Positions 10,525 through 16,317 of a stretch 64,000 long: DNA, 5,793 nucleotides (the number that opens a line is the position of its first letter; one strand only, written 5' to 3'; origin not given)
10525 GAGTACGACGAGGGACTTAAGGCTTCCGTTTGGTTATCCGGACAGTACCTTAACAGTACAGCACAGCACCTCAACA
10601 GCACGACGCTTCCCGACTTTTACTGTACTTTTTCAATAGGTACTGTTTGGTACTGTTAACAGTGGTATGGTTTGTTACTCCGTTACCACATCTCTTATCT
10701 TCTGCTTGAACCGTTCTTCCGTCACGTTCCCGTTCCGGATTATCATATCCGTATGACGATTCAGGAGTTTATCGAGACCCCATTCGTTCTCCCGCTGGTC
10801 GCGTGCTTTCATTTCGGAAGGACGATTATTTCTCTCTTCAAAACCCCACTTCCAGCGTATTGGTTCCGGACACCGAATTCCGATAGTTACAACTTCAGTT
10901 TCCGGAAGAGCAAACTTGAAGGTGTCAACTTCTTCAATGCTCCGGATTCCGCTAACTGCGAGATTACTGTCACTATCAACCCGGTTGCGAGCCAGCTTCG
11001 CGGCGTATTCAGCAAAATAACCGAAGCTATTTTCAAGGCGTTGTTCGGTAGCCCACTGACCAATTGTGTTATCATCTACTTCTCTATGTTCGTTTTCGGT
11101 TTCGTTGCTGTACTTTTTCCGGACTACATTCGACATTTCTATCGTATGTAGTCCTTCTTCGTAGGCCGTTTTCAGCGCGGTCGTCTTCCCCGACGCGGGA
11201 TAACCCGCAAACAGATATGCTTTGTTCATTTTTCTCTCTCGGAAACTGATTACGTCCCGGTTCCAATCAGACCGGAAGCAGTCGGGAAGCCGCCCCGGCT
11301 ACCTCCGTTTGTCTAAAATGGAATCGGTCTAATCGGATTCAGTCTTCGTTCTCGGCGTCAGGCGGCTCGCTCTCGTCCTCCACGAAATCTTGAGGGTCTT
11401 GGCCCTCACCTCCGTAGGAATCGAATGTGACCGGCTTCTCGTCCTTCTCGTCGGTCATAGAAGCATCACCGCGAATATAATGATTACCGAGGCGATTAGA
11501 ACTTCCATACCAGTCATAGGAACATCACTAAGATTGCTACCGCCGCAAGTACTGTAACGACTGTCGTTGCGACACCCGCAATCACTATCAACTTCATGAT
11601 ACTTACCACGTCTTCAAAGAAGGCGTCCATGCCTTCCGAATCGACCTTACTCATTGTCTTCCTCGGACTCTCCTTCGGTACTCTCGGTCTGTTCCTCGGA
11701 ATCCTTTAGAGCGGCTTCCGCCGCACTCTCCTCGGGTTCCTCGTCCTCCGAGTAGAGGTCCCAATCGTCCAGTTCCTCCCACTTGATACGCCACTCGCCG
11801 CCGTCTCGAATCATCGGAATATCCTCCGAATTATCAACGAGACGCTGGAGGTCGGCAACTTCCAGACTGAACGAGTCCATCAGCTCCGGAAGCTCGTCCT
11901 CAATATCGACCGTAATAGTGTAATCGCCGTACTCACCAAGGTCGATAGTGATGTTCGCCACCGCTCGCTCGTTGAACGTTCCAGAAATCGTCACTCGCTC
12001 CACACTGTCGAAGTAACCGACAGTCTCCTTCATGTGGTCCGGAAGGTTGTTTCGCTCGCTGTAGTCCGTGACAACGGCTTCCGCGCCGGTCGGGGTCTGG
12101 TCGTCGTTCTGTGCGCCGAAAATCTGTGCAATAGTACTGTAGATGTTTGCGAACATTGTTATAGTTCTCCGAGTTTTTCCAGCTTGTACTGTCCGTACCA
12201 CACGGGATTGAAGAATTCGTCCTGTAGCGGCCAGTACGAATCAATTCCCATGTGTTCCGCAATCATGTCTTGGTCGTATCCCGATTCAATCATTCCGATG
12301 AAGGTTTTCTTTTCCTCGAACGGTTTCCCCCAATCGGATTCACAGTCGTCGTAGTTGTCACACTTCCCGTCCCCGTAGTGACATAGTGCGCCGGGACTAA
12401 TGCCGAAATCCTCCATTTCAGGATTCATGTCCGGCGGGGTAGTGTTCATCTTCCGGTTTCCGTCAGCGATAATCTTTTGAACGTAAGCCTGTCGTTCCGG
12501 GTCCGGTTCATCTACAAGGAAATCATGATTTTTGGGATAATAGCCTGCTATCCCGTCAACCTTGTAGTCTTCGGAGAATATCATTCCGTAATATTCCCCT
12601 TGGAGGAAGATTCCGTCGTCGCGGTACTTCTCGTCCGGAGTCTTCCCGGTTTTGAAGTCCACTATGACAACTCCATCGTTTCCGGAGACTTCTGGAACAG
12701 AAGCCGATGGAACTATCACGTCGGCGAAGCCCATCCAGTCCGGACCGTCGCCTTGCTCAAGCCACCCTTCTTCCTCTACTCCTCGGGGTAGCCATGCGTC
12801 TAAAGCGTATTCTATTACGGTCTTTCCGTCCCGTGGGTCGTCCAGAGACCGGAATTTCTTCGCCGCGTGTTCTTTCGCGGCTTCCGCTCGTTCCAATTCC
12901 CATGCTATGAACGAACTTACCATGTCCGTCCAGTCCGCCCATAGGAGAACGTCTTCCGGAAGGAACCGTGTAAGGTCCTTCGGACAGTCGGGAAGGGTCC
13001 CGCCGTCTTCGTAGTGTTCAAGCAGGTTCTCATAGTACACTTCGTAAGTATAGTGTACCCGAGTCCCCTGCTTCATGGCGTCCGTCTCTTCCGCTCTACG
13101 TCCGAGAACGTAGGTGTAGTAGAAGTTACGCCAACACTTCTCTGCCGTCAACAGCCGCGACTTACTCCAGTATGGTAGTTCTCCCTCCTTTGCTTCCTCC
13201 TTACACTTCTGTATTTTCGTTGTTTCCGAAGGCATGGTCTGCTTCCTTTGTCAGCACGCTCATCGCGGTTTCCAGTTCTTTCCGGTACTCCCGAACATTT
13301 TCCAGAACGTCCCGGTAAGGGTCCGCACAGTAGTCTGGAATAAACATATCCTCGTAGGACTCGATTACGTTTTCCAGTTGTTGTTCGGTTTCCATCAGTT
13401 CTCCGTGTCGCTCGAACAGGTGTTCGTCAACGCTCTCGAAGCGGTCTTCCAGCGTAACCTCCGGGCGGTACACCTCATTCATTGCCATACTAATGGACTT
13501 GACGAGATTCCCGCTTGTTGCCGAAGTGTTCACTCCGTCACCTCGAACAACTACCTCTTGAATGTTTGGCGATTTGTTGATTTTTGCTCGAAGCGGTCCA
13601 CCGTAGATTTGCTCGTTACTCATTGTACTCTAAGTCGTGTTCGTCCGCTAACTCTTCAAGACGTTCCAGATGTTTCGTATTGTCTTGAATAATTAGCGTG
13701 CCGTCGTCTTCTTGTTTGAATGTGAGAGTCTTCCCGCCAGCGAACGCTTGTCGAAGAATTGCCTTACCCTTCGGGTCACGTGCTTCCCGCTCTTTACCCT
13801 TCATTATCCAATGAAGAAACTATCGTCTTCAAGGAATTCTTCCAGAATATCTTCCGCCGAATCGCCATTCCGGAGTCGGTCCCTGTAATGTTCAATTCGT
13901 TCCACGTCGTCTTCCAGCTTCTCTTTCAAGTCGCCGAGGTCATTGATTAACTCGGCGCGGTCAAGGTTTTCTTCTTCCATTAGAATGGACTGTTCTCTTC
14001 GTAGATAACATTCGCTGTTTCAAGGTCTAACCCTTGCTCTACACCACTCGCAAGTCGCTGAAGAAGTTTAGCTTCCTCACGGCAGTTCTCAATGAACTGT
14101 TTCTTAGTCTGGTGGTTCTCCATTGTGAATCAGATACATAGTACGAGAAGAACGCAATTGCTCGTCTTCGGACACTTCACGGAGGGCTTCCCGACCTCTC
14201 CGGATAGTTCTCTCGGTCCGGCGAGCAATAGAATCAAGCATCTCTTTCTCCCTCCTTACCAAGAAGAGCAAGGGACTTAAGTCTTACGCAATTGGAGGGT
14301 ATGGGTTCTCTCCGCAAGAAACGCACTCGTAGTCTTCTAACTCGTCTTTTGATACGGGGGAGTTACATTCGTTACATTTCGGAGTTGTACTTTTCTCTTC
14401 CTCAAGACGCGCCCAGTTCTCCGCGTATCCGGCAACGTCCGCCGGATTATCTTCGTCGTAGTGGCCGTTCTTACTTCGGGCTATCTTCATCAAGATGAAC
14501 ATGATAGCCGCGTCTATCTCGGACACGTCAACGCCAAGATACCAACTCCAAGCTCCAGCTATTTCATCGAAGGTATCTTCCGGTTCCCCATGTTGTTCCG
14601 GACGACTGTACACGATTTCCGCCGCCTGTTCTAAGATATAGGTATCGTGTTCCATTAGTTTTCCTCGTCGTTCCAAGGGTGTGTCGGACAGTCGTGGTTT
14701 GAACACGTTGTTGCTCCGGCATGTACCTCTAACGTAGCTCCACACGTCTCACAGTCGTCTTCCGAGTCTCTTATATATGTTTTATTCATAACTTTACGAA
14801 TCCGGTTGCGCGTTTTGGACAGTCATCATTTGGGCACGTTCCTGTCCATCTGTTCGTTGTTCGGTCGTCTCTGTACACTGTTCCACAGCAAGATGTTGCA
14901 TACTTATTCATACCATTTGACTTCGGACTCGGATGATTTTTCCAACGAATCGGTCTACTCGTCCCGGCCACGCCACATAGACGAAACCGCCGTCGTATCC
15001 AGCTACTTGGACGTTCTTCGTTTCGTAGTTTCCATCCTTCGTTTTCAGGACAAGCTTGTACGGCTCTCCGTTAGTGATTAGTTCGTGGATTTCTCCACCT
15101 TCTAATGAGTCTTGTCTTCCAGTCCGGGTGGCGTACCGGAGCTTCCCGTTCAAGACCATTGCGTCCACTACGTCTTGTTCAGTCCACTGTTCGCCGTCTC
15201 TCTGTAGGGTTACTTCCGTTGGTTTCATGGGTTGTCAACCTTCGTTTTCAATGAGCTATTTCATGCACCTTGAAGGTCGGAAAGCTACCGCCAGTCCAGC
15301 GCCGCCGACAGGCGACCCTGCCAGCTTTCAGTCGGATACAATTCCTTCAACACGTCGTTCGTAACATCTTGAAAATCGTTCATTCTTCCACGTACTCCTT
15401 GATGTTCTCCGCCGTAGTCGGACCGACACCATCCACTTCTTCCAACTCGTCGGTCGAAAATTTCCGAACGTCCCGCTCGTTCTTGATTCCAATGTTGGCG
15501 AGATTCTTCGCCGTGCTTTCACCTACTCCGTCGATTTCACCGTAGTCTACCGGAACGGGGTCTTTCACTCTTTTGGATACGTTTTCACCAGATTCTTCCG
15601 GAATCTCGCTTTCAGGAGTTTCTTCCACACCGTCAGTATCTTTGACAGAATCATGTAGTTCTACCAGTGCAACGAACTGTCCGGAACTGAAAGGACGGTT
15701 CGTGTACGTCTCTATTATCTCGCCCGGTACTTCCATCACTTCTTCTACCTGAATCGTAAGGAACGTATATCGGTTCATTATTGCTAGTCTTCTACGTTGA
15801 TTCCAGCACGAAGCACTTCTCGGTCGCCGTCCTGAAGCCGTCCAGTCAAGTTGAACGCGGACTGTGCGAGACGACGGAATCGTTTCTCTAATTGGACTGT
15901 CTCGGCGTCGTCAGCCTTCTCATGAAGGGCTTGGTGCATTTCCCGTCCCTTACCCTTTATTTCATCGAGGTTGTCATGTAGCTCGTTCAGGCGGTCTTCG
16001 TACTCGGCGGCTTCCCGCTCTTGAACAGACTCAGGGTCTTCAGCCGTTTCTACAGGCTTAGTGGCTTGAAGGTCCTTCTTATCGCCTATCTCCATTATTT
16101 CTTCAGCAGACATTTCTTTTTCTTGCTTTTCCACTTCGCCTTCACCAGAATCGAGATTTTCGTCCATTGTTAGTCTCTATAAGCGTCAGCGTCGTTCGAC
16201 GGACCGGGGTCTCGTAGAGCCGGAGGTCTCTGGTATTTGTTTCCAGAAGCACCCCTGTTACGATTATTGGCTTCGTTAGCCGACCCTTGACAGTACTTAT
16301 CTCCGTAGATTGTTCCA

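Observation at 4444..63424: Massively over-represented 9-12-mer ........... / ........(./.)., partly promoter-proximal and partly intragenic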

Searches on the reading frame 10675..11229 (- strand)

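Call 42: search_protein_families(library=pfam, max_evalue=0.01, proteins=[window:10675-11229:-])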
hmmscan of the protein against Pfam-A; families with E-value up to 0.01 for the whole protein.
window:10675-11229:- (184 aa): 3 families
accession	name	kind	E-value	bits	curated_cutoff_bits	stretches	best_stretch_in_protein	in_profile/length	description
PF13238.12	AAA_18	-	4.1e-06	27.7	29.4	1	7-141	3-119/128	AAA domain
PF13671.12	AAA_33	-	0.00027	21.7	27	0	6-58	3-47/143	AAA domain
PF13207.12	AAA_17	-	0.0024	18.6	27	1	9-50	2-45/136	AAA domain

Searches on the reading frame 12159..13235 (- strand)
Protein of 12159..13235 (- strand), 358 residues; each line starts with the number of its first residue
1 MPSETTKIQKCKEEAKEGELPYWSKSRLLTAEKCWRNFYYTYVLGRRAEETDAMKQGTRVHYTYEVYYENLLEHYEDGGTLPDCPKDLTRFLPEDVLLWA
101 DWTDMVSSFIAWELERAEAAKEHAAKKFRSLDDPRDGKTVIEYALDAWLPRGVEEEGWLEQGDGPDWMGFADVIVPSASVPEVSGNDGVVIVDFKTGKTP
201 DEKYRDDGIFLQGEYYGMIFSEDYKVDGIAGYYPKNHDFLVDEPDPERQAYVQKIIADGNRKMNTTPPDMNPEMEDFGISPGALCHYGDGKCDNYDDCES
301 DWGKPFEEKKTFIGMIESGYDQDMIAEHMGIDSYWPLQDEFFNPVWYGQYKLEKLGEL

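Call 7: search_protein_families(library=pfam, proteins=[window:12159-13235:-])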
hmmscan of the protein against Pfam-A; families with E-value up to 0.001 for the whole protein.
window:12159-13235:- (358 aa): 1 family
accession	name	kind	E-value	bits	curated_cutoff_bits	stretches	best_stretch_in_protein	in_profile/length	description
PF12705.13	PDDEXK_1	-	3e-11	44.2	22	1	23-249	2-203/247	PD-(D/E)XK nuclease superfamily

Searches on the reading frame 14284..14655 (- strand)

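Call 42: search_protein_families(library=pfam, max_evalue=0.01, proteins=[window:14284-14655:-])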
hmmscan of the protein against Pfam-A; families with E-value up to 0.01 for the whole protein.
window:14284-14655:- (123 aa): 1 family
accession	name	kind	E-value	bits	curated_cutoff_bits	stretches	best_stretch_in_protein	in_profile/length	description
PF19905.4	DUF6378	-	2.5e-21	76.2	27.1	1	7-79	2-75/81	Domain of unknown function (DUF6378)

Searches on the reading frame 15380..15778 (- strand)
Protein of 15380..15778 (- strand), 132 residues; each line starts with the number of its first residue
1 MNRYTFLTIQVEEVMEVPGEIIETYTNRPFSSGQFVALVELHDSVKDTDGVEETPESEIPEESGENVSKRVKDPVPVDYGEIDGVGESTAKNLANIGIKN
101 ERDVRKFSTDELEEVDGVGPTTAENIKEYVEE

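Call 42: search_protein_families(library=pfam, max_evalue=0.01, proteins=[window:15380-15778:-])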
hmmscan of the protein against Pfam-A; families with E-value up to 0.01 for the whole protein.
window:15380-15778:- (132 aa): 7 families
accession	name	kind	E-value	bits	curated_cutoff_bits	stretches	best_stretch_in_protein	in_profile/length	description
PF14520.12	HHH_5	-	4.1e-09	37.2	27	1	81-128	6-53/57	Helix-hairpin-helix domain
PF00633.29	HHH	-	1.3e-08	34.7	24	1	108-129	9-30/30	Helix-hairpin-helix motif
PF12826.13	HHH_2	-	1.9e-07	31.6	27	1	82-131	8-56/64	Helix-hairpin-helix motif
PF10391.15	DNA_pol_lambd_f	-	0.00016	21.9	29.8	0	82-113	6-37/51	Fingers domain of DNA polymerase lambda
PF12836.13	HHH_3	-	0.00017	22.1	27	1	103-132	7-36/65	Helix-hairpin-helix motif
PF14716.13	HHH_8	-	0.00043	21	30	0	109-132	47-70/73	Helix-hairpin-helix domain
PF21999.2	IMS_HHH_1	-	0.0012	19.7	27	1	84-115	5-36/53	DNA polymerase-iota, thumb domain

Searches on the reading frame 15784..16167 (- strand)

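Call 43: search_protein_families(library=pfam, max_evalue=0.01, proteins=[window:15784-16167:-])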
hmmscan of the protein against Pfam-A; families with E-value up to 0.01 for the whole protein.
window:15784-16167:- (127 aa): 1 family
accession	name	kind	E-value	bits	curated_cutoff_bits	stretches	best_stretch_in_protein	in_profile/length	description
PF20882.2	Sos7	-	0.0098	16.5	27.3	1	42-89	25-72/75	Kinetochore protein Sos7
